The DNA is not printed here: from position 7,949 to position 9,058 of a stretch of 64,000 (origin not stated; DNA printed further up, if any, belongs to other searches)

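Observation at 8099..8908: Half eIF4A: DEAD-box N-domain only, with DEAD->DDID and SAT->CCG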

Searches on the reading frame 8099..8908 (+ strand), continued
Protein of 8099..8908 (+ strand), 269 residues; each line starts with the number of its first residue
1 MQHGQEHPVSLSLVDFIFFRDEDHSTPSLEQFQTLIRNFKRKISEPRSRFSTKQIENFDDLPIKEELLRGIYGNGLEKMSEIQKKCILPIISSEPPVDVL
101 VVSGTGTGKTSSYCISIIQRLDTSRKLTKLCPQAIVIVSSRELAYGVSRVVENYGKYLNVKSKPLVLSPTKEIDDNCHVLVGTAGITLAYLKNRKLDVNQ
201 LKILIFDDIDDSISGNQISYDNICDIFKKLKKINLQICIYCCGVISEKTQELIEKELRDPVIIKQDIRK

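Call 60: search_protein_families(library=ncbifam, proteins=[window:8099-8908:+, P0269, P0124, P0134, P0274, P0275, P0278], max_evalue=0.00001)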
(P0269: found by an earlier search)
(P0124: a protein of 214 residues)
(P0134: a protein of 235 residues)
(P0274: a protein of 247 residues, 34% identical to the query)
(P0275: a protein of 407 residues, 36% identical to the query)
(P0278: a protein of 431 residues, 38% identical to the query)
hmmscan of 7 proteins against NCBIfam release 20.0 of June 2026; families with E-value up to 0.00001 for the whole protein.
window:8099-8908:+ (269 aa): 10 families
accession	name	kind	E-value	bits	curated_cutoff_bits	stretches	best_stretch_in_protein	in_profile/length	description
NF053631.1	RNA_helic_CshA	equivalog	3.9e-21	75.4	646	1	58-265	1-202/434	degradosome RNA helicase CshA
NF008394.0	PRK11192.1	equivalog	2.9e-18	65.9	507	1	55-265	2-211/441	ATP-dependent RNA helicase SrmB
NF008744.0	PRK11776.1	equivalog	3.4e-18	65.5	524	1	56-230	4-175/460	ATP-dependent RNA helicase DbpA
NF007882.0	PRK10590.1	equivalog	1.5e-17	63.7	743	1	57-264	2-209/456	ATP-dependent RNA helicase RhlE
NF053711.1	RNA_heli_RhlE1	exception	4.1e-16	58.8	750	1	58-264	3-208/434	RNA helicase RhlE1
NF008642.0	PRK11634.1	equivalog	1.7e-15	56.4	989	1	57-213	7-162/628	DEAD/DEAH family ATP-dependent RNA helicase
NF053636.1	DDHlcsCsdAPsy1082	equivalog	2.7e-14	52.6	890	1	57-213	4-162/512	DEAD/DEAH box helicase CsdA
NF003419.0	PRK04837.1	equivalog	9.9e-14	50.9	588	1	56-263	9-219/424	ATP-dependent RNA helicase RhlB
NF002340.1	PRK01297.1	equivalog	2.1e-10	40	564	1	57-218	2-169/372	ATP-dependent RNA helicase RhlB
NF053710.1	RNA_heli_RhlE2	exception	3.3e-09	35.7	925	1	58-260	3-209/635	RNA helicase RhlE2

P0269 (270 aa): 11 families
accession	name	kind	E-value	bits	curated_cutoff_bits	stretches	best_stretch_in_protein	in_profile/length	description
NF008744.0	PRK11776.1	equivalog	1.6e-28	99.5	524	1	56-269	4-206/460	ATP-dependent RNA helicase DbpA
NF053631.1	RNA_helic_CshA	equivalog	1.5e-26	93.3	646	1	60-268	3-199/434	degradosome RNA helicase CshA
NF008394.0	PRK11192.1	equivalog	6.7e-26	91.1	507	1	56-269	3-209/441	ATP-dependent RNA helicase SrmB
NF053636.1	DDHlcsCsdAPsy1082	equivalog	9.3e-22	77.2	890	1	58-238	5-179/512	DEAD/DEAH box helicase CsdA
NF002340.1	PRK01297.1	equivalog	1.8e-20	73.1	564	1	57-267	2-210/372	ATP-dependent RNA helicase RhlB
NF053711.1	RNA_heli_RhlE1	exception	5.6e-20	71.5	750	1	68-269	12-207/434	RNA helicase RhlE1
NF007882.0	PRK10590.1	equivalog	7.2e-18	64.7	743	1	65-269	9-208/456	ATP-dependent RNA helicase RhlE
NF008642.0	PRK11634.1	equivalog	2.1e-17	62.8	989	1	58-252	8-192/628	DEAD/DEAH family ATP-dependent RNA helicase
NF053710.1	RNA_heli_RhlE2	exception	2.3e-17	62.6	925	1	68-269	12-212/635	RNA helicase RhlE2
NF003419.0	PRK04837.1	equivalog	2e-11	43.3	588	1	56-243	9-193/424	ATP-dependent RNA helicase RhlB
NF003390.0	PRK04537.1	equivalog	1.2e-10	41.1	732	1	68-268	20-219/572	ATP-dependent RNA helicase RhlB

P0124 (214 aa): 11 families
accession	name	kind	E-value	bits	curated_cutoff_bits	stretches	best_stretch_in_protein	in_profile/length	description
NF008744.0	PRK11776.1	equivalog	6.5e-28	97.5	524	1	5-183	4-176/460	ATP-dependent RNA helicase DbpA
NF053631.1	RNA_helic_CshA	equivalog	9.4e-28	97.2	646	1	7-170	1-156/434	degradosome RNA helicase CshA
NF008394.0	PRK11192.1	equivalog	4.5e-23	81.8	507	1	5-206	3-204/441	ATP-dependent RNA helicase SrmB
NF007882.0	PRK10590.1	equivalog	9.7e-20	70.9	743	1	6-179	2-174/456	ATP-dependent RNA helicase RhlE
NF053711.1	RNA_heli_RhlE1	exception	7.4e-19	67.8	750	1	6-164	2-158/434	RNA helicase RhlE1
NF008642.0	PRK11634.1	equivalog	9.1e-19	67.3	989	1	6-163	7-158/628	DEAD/DEAH family ATP-dependent RNA helicase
NF002340.1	PRK01297.1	equivalog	2e-17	63.1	564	1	6-194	2-192/372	ATP-dependent RNA helicase RhlB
NF053636.1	DDHlcsCsdAPsy1082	equivalog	1.2e-15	57.1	890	1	6-184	4-179/512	DEAD/DEAH box helicase CsdA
NF003419.0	PRK04837.1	equivalog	2.4e-15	56.2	588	1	6-164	10-168/424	ATP-dependent RNA helicase RhlB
NF053710.1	RNA_heli_RhlE2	exception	9.3e-14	50.7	925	1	6-164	2-163/635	RNA helicase RhlE2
NF003390.0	PRK04537.1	equivalog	1.4e-09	37.6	732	1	7-163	11-168/572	ATP-dependent RNA helicase RhlB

P0134 (235 aa): 11 families
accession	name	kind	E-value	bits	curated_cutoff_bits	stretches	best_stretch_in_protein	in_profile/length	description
NF008744.0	PRK11776.1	equivalog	9.9e-29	100.2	524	1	23-233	11-206/460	ATP-dependent RNA helicase DbpA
NF053631.1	RNA_helic_CshA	equivalog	1.1e-26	93.7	646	1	22-233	5-200/434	degradosome RNA helicase CshA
NF008642.0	PRK11634.1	equivalog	1.4e-24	86.5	989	1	23-231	13-206/628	DEAD/DEAH family ATP-dependent RNA helicase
NF002340.1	PRK01297.1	equivalog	4.3e-23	81.7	564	1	22-231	7-210/372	ATP-dependent RNA helicase RhlB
NF008394.0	PRK11192.1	equivalog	7.8e-23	81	507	1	22-232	9-208/441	ATP-dependent RNA helicase SrmB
NF053636.1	DDHlcsCsdAPsy1082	equivalog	9.2e-23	80.5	890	1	22-206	9-182/512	DEAD/DEAH box helicase CsdA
NF007882.0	PRK10590.1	equivalog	1.1e-20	74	743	1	23-233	8-208/456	ATP-dependent RNA helicase RhlE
NF053711.1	RNA_heli_RhlE1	exception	1.6e-20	73.3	750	1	23-233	8-207/434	RNA helicase RhlE1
NF003419.0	PRK04837.1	equivalog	3.4e-20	72.2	588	1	23-193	16-179/424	ATP-dependent RNA helicase RhlB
NF053710.1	RNA_heli_RhlE2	exception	6.9e-20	71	925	1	23-233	8-212/635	RNA helicase RhlE2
NF003390.0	PRK04537.1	equivalog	7.2e-11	41.8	732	1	22-221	15-208/572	ATP-dependent RNA helicase RhlB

P0274 (247 aa): 11 families
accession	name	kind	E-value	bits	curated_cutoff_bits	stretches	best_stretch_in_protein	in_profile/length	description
NF053631.1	RNA_helic_CshA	equivalog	1.8e-21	76.5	646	1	25-245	2-204/434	degradosome RNA helicase CshA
NF008394.0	PRK11192.1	equivalog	1.1e-20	73.9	507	1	22-244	3-212/441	ATP-dependent RNA helicase SrmB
NF008744.0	PRK11776.1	equivalog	1.5e-20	73.2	524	1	22-245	4-210/460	ATP-dependent RNA helicase DbpA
NF002340.1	PRK01297.1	equivalog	5.7e-19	68.2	564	1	24-245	3-216/372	ATP-dependent RNA helicase RhlB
NF003419.0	PRK04837.1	equivalog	5.6e-18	64.9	588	1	22-219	9-198/424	ATP-dependent RNA helicase RhlB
NF008642.0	PRK11634.1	equivalog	1e-17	63.8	989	1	24-244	8-211/628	DEAD/DEAH family ATP-dependent RNA helicase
NF007882.0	PRK10590.1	equivalog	1.2e-17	64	743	1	25-245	4-212/456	ATP-dependent RNA helicase RhlE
NF053711.1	RNA_heli_RhlE1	exception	5.8e-17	61.6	750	1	25-246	4-212/434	RNA helicase RhlE1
NF053636.1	DDHlcsCsdAPsy1082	equivalog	9.1e-17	60.8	890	1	25-243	6-210/512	DEAD/DEAH box helicase CsdA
NF053710.1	RNA_heli_RhlE2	exception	2e-16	59.6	925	1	26-242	5-213/635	RNA helicase RhlE2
NF003390.0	PRK04537.1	equivalog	3.1e-07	29.9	732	1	26-207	13-187/572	ATP-dependent RNA helicase RhlB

P0275 (407 aa): 35 families (the best 25 are shown)
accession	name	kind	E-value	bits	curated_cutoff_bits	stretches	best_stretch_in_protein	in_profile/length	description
NF053631.1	RNA_helic_CshA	equivalog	2.5e-111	372.6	646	1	31-399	1-363/434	degradosome RNA helicase CshA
NF008744.0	PRK11776.1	equivalog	2.4e-97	326.4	524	1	28-400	3-369/460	ATP-dependent RNA helicase DbpA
NF008394.0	PRK11192.1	equivalog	2.6e-92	310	507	1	28-397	2-371/441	ATP-dependent RNA helicase SrmB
NF053711.1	RNA_heli_RhlE1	exception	9.6e-84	281.6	750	1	31-396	3-367/434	RNA helicase RhlE1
NF053636.1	DDHlcsCsdAPsy1082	equivalog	2.1e-80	270.7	890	1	31-396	5-366/512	DEAD/DEAH box helicase CsdA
NF008642.0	PRK11634.1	equivalog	3.4e-80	270.2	989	1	30-402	7-374/628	DEAD/DEAH family ATP-dependent RNA helicase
NF053710.1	RNA_heli_RhlE2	exception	2.5e-76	257.4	925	1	31-398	3-374/635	RNA helicase RhlE2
NF007882.0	PRK10590.1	equivalog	1.4e-73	248.4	743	1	30-396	2-368/456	ATP-dependent RNA helicase RhlE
NF002340.1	PRK01297.1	equivalog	4.9e-72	242.8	564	1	30-391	2-367/372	ATP-dependent RNA helicase RhlB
NF003419.0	PRK04837.1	equivalog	1.8e-71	241.1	588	1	29-397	9-380/424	ATP-dependent RNA helicase RhlB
NF003390.0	PRK04537.1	equivalog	1.3e-64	219.3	732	1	31-396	11-380/572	ATP-dependent RNA helicase RhlB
TIGR01389.1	recQ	equivalog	7.9e-20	70.8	640.2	1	153-387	104-338/591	DNA helicase RecQ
TIGR00614.1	recQ_fam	subfamily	2.3e-18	66.2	219.8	1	274-388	227-341/470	RecQ family ATP-dependent DNA helicase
NF008279.0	PRK11057.1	equivalog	8e-16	57.6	1015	1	275-388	238-351/608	ATP-dependent DNA helicase RecQ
TIGR04121.1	DEXH_lig_assoc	equivalog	1.5e-15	56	850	1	75-374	34-353/804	ligase-associated DNA damage response DEXH box helicase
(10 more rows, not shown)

P0278 (431 aa): 17 families
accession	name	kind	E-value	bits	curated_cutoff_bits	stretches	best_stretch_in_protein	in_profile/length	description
NF053631.1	RNA_helic_CshA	equivalog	1.7e-102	343.5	646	1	55-422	1-362/434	degradosome RNA helicase CshA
NF008744.0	PRK11776.1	equivalog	2.3e-88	296.8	524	1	54-421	5-366/460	ATP-dependent RNA helicase DbpA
NF008394.0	PRK11192.1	equivalog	4.8e-71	239.9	507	1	53-419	3-369/441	ATP-dependent RNA helicase SrmB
NF053711.1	RNA_heli_RhlE1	exception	7.7e-71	239.1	750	1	55-415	3-362/434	RNA helicase RhlE1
NF053636.1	DDHlcsCsdAPsy1082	equivalog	2.8e-70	237.3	890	1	55-417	5-363/512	DEAD/DEAH box helicase CsdA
NF008642.0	PRK11634.1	equivalog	1.6e-69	234.9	989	1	54-422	7-370/628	DEAD/DEAH family ATP-dependent RNA helicase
NF007882.0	PRK10590.1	equivalog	2e-63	214.9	743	1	54-416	2-364/456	ATP-dependent RNA helicase RhlE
NF053710.1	RNA_heli_RhlE2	exception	1.2e-57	195.7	925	1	55-416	3-368/635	RNA helicase RhlE2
NF002340.1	PRK01297.1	equivalog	3.4e-57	194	564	1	54-415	2-367/372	ATP-dependent RNA helicase RhlB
NF003419.0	PRK04837.1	equivalog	3.2e-51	174.4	588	1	54-420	10-379/424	ATP-dependent RNA helicase RhlB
NF003390.0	PRK04537.1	equivalog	3.2e-49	168.5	732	1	48-418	3-378/572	ATP-dependent RNA helicase RhlB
NF008279.0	PRK11057.1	equivalog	8.1e-19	67.5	1015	1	97-412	44-351/608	ATP-dependent DNA helicase RecQ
TIGR00614.1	recQ_fam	subfamily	7.7e-17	61.2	219.8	1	80-412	16-341/470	RecQ family ATP-dependent DNA helicase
TIGR01389.1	recQ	equivalog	2.7e-16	59.2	640.2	1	168-411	96-338/591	DNA helicase RecQ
TIGR04121.1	DEXH_lig_assoc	equivalog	1.3e-10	39.7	850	1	96-404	31-359/804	ligase-associated DNA damage response DEXH box helicase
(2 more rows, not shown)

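Call 62: find_homologous_proteins(query=A4, max_evalue=1e-15)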
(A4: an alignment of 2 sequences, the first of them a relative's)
Query A4 (2 sequences) (270 aa, profile of the alignment): 39 proteins with E <= 1e-15 among 3490 candidates.
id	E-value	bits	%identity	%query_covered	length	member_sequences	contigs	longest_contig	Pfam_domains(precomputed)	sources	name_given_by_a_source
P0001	4.8e-136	470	98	86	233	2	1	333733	PF00270.36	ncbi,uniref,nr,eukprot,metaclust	ncbi:predicted protein [Naegleria gruberi]|uniref:ATP-dependent RNA helicase n=1 Tax=Naegleria grube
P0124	1.1e-121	423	43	80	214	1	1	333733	PF00270.36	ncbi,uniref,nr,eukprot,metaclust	ncbi:predicted protein [Naegleria gruberi]|uniref:ATP-dependent RNA helicase n=1 Tax=Naegleria grube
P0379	5.8e-68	247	44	80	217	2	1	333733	PF00270.36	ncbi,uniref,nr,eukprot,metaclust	ncbi:predicted protein [Naegleria gruberi]|uniref:ATP-dependent RNA helicase n=1 Tax=Naegleria grube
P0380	1.6e-46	177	39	82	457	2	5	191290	PF00270.36,PF00271.38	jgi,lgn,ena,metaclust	metaclust:\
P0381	8.9e-34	135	31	88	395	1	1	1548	PF00270.36,PF00271.38,PF04851.22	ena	-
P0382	1.4e-33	134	32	81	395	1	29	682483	PF00270.36,PF00271.38,PF04851.22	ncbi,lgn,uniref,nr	ncbi:translation initiation factor eIF4A [Zygosaccharomyces mellis]|uniref:ATP-dependent RNA helicas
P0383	2.6e-33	134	32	81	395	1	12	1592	PF00270.36,PF00271.38,PF04851.22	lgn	-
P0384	2.8e-33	133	31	88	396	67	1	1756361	PF00270.36,PF00271.38,PF04851.22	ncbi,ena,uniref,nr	ncbi:hypothetical protein NCAS_0B08130 [Naumovozyma castellii]|uniref:ATP-dependent RNA helicase eIF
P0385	3.4e-33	133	31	83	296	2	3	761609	PF00270.36,PF00271.38,PF04851.22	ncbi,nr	ncbi:BFH_collapsed_G0034270.mRNA.1.CDS.1 [Saccharomyces cerevisiae]|nr:BAP_1a_G0028430.mRNA.1.CDS.1 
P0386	3.7e-33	133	32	81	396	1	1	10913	PF00270.36,PF00271.38,PF04851.22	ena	-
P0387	3.8e-33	133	32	81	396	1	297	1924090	PF00270.36,PF00271.38,PF04851.22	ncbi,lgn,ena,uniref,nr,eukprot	ncbi:TIF1 [Nakaseomyces glabratus]|uniref:ATP-dependent RNA helicase eIF4A n=2 Tax=Candida glabrata 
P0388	3.8e-33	133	32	81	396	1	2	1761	PF00270.36,PF00271.38,PF04851.22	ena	-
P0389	5.3e-33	132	32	81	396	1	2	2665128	PF00270.36,PF00271.38,PF04851.22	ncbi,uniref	ncbi:hypothetical protein RNJ44_04750 [Nakaseomyces bracarensis]|uniref:ATP-dependent RNA helicase e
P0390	6.6e-33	132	31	88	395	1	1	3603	PF00270.36,PF00271.38,PF04851.22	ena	-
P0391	7.2e-33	132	32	75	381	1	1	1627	PF00270.36,PF00271.38,PF04851.22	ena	-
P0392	8.5e-33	132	32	81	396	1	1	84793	PF00270.36,PF00271.38,PF04851.22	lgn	-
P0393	6.6e-32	129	32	81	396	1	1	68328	PF00270.36,PF00271.38,PF04851.22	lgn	-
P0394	2.5e-31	127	36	74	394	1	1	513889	PF00270.36,PF00271.38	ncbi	ncbi:translation initiation factor eIF4A [Binucleata daphniae]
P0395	5.0e-31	126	32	76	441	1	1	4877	PF00270.36,PF00271.38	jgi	jgi:translation initiation factor 4A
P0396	1.5e-30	124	31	83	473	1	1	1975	PF00270.36,PF00271.38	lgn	-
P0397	5.1e-30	123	36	79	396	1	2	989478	PF00270.36,PF00271.38,PF04851.22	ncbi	ncbi:translation initiation factor eIF4A [Gurleya vavrai]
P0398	2.4e-28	117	31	79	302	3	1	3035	PF00270.36,PF13245.13,PF00271.38,PF04851.22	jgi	-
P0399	1.9e-26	111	32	81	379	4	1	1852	PF00270.36,PF00271.38,PF04851.22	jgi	jgi:superfamily II DNA/RNA helicase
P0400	2.3e-22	98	32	63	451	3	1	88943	PF00270.36,PF00271.38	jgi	jgi:superfamily II DNA/RNA helicase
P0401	3.2e-21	94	32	63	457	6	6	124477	PF00270.36,PF00271.38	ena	-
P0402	4.0e-21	94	28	79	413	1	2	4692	PF00270.36,PF13245.13,PF00271.38,PF04851.22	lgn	-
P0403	5.6e-21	93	30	63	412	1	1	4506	PF00270.36,PF13245.13,PF00271.38,PF04851.22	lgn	-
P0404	8.7e-21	92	31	63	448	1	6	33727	PF00270.36,PF00271.38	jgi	jgi:superfamily II DNA/RNA helicase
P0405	1.0e-20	92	31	63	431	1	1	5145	PF00270.36,PF00271.38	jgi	jgi:superfamily II DNA/RNA helicase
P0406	2.0e-20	91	30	67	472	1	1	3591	PF00270.36,PF03880.22,PF00271.38,PF04851.22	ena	-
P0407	2.6e-20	91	31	63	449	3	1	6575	PF00270.36,PF00271.38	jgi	jgi:superfamily II DNA/RNA helicase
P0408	7.5e-20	89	31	63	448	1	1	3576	PF00270.36,PF00271.38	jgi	jgi:superfamily II DNA/RNA helicase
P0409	6.5e-18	83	27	75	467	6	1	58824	PF00270.36,PF00271.38,PF04851.22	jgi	-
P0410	9.8e-18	82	31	56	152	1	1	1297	PF00270.36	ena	-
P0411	5.9e-17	80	28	73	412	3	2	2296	PF00270.36,PF00271.38,PF04851.22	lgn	-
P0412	7.3e-17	80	33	59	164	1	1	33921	PF00270.36,PF04851.22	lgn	-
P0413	3.0e-16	78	41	46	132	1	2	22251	PF00270.36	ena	-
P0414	4.9e-16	77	27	76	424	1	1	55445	PF00270.36,PF00271.38,PF04851.22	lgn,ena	-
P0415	8.4e-16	76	25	69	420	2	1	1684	PF00270.36,PF13245.13,PF00271.38,PF04851.22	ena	-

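Call 64: list_cluster_members(proteins=[P0379, P0380, P0413, P0412, P0169])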
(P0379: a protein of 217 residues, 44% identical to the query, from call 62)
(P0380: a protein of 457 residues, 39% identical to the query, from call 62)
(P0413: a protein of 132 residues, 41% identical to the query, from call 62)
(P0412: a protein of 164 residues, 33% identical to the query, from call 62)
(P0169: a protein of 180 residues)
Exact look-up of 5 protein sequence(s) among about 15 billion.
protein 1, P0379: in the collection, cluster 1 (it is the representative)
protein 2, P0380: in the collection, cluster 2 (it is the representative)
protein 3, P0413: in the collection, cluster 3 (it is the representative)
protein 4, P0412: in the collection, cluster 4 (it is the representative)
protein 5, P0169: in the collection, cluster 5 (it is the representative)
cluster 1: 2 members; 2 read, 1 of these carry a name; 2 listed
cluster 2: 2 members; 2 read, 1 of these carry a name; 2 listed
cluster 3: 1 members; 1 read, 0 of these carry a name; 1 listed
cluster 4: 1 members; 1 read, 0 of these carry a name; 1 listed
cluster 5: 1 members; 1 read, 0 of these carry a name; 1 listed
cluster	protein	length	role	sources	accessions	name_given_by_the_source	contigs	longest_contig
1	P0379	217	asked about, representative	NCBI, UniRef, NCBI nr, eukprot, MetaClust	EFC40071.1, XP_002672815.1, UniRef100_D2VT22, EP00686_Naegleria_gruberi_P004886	predicted protein [Naegleria gruberi] | ATP-dependent RNA helicase n=1 Tax=Naegleria gruberi TaxID=5762 RepID=D2VT22_NAEGR | uncharacterized protein NAEGRDRAFT_72146 [Naegleria gruberi]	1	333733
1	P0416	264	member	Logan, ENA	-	-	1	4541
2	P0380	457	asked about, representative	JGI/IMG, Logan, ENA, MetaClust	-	\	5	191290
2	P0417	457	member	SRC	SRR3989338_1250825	-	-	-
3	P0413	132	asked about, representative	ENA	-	-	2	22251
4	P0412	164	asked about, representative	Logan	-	-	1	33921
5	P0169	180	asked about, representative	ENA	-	-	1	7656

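Call 71: find_encoding_contigs(protein=P0416, flank=5000, max_places=3)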
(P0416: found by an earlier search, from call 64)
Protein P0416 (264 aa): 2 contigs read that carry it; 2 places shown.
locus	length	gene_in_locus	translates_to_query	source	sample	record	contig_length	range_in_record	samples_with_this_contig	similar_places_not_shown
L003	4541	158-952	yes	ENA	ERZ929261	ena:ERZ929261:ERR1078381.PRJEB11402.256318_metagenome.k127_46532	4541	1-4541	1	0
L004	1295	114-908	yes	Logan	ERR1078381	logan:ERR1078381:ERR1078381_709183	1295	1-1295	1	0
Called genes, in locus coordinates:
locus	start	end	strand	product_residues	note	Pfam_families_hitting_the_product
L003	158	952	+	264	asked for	PF00270:DEAD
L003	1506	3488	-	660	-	PF01972:SDH_protease (faint), PF25145:NfeD1b_N (faint), PF01343:Peptidase_S49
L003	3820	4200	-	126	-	PF01778:Ribosomal_L28e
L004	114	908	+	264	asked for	PF00270:DEAD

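Call 72: find_encoding_contigs(protein=P0380, flank=8000, max_places=2)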
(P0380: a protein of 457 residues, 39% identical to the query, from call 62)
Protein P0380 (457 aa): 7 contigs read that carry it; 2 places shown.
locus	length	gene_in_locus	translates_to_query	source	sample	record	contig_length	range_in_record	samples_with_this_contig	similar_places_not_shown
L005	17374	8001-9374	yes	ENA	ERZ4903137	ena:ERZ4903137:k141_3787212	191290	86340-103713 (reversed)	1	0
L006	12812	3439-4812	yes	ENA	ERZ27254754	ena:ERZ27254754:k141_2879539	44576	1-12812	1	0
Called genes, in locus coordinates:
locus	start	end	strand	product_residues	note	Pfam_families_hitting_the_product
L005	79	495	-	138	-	-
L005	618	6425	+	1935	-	-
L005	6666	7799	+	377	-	-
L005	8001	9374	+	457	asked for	PF00270:DEAD, PF00271:Helicase_C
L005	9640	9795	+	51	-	-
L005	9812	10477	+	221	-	PF00025:Arf, PF00071:Ras, PF04670:Gtr1_RagA (weak), PF08477:Roc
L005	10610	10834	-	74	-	PF01194:RNA_pol_N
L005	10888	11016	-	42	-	-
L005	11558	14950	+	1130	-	-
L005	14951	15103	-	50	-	-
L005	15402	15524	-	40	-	-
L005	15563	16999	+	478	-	-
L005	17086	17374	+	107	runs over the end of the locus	-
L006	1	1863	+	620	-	?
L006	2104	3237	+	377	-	-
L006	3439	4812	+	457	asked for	PF00270:DEAD, PF00271:Helicase_C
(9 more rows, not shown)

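Call 79: find_related_loci(query=window:8099-8905:+, collection=metagenome_contigs, flank=5000)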
Query window:8099-8905:+ (269 aa) in metagenome_contigs; peptide patterns used: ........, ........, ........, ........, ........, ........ (x = any residue, [..] = any of these).
282 stretches matched a pattern, but none encodes a relative of the query by tblastn (E <= 1e-3).

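Call 81: find_related_loci(query=A6, collection=metagenome_contigs, flank=4000)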
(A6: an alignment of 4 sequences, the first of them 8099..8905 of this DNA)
Query A6 (269 aa) in metagenome_contigs; peptide patterns used: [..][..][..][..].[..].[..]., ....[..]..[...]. (x = any residue, [..] = any of these).
124 stretches matched a pattern; 1 encode a relative of the query (tblastn E <= 1e-3); 1 distinct loci.
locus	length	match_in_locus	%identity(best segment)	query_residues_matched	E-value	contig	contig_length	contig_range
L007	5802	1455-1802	28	94-210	4e-11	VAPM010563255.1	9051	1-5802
